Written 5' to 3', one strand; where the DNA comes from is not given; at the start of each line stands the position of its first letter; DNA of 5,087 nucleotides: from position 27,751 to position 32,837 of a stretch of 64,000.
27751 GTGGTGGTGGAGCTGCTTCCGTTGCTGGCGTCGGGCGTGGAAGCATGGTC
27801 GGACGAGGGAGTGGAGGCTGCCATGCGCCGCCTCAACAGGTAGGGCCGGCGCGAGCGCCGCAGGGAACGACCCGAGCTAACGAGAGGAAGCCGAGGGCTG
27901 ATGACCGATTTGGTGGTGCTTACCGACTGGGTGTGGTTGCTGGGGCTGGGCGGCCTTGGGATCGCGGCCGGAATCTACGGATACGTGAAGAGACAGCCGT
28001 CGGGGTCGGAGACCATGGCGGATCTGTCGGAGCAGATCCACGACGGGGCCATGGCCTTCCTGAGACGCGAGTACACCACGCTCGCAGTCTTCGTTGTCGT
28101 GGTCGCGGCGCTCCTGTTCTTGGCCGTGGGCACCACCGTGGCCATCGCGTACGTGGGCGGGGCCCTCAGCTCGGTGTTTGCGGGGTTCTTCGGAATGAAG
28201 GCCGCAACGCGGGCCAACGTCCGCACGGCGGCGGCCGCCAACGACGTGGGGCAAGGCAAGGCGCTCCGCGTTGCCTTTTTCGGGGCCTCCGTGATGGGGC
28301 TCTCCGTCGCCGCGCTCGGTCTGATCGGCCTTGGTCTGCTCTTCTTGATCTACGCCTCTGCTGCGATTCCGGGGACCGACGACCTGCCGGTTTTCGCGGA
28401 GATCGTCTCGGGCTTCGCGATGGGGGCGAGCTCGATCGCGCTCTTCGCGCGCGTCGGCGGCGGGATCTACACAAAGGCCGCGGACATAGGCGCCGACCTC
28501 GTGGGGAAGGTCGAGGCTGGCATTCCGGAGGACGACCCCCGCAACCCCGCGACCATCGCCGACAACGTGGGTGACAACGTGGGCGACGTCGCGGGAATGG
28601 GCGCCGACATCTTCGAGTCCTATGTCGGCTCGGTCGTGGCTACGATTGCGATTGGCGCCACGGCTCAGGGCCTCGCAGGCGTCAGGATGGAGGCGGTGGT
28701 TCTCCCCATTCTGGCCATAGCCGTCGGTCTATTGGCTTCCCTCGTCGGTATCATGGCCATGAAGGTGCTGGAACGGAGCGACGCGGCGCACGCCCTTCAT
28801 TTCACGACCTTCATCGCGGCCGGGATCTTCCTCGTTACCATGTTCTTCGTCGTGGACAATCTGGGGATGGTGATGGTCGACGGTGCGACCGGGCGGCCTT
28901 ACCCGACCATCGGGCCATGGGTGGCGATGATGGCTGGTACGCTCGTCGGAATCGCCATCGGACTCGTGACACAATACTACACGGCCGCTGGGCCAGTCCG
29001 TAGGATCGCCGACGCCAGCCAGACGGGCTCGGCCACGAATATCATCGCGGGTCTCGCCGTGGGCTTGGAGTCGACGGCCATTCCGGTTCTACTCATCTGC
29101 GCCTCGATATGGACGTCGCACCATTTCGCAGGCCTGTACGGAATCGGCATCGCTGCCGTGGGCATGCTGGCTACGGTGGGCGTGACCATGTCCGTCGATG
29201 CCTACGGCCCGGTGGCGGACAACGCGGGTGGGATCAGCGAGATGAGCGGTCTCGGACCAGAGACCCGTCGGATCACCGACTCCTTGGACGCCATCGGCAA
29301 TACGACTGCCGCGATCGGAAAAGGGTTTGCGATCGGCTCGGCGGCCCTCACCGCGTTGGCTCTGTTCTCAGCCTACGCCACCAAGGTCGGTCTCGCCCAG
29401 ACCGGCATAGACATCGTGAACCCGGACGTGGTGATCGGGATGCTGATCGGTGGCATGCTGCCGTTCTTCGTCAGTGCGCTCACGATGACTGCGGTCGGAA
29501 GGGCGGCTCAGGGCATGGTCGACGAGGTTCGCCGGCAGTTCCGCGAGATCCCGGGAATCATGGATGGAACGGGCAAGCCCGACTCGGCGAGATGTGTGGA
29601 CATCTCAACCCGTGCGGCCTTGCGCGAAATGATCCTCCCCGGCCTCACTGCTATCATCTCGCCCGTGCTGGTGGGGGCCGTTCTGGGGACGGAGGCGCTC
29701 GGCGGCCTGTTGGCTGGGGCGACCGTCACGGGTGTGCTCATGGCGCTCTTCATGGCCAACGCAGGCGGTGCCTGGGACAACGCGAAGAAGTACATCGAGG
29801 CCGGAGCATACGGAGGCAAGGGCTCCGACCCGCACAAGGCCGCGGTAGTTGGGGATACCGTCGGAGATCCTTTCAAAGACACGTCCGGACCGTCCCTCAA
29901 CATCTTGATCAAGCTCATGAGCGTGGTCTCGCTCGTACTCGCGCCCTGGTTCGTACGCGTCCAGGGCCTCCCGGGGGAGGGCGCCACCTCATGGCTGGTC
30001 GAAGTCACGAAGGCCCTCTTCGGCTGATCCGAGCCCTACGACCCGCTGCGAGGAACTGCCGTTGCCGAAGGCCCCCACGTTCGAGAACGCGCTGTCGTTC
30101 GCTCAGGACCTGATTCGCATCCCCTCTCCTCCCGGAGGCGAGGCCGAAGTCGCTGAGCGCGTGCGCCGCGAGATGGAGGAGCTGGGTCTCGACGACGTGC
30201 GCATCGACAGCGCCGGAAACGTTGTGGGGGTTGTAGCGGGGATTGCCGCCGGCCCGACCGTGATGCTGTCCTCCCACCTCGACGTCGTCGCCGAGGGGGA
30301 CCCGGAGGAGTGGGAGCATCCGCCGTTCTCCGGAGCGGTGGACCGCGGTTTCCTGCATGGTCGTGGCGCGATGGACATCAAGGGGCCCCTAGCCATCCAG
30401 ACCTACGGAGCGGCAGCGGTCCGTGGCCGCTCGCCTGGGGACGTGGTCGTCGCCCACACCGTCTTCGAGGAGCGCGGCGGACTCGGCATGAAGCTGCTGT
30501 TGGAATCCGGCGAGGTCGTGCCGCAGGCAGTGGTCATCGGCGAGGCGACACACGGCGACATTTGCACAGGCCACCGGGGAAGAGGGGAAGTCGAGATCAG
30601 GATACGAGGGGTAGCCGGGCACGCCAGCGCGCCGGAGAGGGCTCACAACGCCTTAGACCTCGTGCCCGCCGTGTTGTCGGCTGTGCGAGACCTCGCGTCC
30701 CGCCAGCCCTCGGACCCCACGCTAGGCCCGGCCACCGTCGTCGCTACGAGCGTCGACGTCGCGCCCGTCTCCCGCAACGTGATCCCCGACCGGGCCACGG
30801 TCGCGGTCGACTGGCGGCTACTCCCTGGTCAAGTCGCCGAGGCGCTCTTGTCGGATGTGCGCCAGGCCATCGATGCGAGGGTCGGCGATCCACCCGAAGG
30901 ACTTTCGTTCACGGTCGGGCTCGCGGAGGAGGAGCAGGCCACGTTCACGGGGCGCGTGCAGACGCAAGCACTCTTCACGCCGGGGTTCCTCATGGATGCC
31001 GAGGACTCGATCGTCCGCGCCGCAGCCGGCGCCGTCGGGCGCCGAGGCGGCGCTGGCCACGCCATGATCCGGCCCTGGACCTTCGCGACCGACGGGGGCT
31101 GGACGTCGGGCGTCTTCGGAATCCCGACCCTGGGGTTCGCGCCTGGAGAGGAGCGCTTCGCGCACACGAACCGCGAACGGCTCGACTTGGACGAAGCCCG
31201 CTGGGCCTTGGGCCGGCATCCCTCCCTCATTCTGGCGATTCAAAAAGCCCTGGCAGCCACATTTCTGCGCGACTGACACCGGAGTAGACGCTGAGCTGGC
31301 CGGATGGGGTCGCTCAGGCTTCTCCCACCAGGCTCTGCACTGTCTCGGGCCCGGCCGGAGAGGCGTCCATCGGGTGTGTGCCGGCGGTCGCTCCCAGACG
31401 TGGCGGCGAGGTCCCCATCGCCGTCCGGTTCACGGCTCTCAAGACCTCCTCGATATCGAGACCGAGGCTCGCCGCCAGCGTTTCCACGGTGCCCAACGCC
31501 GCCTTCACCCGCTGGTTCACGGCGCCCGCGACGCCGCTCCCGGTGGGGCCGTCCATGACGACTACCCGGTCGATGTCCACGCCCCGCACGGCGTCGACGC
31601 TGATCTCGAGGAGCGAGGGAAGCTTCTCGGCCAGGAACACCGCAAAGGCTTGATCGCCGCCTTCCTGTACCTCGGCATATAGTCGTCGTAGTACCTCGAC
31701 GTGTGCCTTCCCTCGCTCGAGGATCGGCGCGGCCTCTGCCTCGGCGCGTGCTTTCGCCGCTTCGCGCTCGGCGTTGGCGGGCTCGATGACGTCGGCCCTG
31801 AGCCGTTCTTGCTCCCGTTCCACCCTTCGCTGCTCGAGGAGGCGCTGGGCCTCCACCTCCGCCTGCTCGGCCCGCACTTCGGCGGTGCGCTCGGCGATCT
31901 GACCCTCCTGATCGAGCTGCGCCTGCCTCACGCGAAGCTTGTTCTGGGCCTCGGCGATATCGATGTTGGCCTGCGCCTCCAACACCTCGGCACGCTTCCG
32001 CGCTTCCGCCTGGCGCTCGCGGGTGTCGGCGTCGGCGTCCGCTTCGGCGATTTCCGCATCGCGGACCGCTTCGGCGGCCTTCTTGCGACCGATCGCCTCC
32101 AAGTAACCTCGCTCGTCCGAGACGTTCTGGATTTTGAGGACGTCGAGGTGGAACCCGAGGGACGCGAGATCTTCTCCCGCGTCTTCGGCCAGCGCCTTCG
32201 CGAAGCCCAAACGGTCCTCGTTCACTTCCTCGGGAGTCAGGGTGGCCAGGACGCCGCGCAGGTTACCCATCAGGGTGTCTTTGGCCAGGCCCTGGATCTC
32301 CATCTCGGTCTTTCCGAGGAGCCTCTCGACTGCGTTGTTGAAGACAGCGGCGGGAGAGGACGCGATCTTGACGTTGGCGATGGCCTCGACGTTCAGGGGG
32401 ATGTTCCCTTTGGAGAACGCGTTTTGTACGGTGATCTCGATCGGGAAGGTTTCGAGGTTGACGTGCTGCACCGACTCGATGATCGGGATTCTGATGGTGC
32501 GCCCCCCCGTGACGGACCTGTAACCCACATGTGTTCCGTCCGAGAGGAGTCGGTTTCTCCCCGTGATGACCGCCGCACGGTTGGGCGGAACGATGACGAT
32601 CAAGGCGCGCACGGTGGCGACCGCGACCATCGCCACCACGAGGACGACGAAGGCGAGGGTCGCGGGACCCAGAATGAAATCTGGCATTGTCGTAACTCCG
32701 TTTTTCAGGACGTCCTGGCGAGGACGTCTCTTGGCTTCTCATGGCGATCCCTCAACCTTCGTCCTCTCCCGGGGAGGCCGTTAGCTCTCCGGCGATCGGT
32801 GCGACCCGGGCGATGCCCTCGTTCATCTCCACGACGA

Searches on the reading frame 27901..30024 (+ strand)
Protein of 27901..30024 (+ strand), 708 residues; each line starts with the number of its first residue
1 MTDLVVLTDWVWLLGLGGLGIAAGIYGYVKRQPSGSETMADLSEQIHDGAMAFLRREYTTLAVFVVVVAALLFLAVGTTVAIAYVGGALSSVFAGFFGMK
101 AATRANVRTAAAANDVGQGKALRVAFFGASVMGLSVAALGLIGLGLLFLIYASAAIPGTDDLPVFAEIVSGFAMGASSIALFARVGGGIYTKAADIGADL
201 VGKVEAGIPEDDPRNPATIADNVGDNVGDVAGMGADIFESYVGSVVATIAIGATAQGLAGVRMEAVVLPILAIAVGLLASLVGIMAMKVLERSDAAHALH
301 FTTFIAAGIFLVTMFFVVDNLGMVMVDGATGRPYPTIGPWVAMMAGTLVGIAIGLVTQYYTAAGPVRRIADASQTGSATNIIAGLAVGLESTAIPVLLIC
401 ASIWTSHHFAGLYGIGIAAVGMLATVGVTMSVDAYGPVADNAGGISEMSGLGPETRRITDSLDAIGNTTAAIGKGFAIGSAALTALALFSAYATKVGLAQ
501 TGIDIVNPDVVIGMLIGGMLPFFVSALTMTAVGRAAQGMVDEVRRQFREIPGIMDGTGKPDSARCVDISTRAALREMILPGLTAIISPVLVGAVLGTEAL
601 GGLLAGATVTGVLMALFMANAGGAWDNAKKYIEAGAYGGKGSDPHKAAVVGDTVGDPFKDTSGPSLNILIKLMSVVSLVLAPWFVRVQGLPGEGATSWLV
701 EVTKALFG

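Call 64: search_protein_families(library=pfam, proteins=[window:27901-30024:+], max_evalue=0.001)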
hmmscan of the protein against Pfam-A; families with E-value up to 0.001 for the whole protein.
window:27901-30024:+ (708 aa): 1 family
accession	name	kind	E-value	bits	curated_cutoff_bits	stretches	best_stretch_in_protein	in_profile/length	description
PF03030.21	H_PPase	-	1.3e-264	880.2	29.7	1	18-680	3-645/645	Inorganic H+ pyrophosphatase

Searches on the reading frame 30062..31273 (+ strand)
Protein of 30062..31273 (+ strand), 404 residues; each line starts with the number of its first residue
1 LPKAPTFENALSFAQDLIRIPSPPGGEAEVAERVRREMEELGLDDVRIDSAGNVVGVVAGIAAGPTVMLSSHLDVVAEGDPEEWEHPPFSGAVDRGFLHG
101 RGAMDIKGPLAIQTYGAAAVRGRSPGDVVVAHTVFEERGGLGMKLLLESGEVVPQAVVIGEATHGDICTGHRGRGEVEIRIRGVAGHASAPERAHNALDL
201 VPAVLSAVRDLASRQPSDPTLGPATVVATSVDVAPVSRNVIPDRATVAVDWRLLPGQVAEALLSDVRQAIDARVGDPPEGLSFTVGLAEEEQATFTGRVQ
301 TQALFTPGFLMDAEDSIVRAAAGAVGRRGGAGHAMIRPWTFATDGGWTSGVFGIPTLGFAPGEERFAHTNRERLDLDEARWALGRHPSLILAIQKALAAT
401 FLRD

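Call 64: search_protein_families(library=pfam, proteins=[window:30062-31273:+], max_evalue=0.001)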
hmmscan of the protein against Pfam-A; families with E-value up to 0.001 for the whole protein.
window:30062-31273:+ (404 aa): 2 families
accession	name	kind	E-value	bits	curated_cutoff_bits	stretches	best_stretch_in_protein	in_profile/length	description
PF01546.33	Peptidase_M20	-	1.3e-19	71.3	24.6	1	68-378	1-192/206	Peptidase family M20/M25/M40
PF07687.19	M20_dimer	-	3.8e-16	59.4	21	1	169-273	1-102/107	Peptidase dimerisation domain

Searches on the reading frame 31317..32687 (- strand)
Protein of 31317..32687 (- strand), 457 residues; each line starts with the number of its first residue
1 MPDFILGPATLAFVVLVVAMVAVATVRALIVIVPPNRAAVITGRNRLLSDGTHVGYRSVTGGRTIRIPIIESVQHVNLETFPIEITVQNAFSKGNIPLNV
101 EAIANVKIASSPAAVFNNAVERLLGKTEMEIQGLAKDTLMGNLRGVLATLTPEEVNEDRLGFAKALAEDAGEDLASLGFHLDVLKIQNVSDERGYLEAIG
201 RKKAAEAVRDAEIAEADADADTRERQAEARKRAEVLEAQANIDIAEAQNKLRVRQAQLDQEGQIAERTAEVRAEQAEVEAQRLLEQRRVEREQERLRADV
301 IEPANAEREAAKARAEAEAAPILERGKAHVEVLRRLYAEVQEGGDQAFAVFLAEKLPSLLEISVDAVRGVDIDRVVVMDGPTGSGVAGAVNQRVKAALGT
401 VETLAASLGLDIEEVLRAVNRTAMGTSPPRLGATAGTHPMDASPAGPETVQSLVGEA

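Call 64: search_protein_families(library=pfam, proteins=[window:31317-32687:-], max_evalue=0.001)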
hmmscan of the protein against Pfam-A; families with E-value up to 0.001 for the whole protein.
window:31317-32687:- (457 aa): 1 family
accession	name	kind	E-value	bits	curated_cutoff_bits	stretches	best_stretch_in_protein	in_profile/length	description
PF01145.31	Band_7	-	1.2e-24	87.7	23.6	1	32-220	2-176/176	SPFH domain / Band 7 family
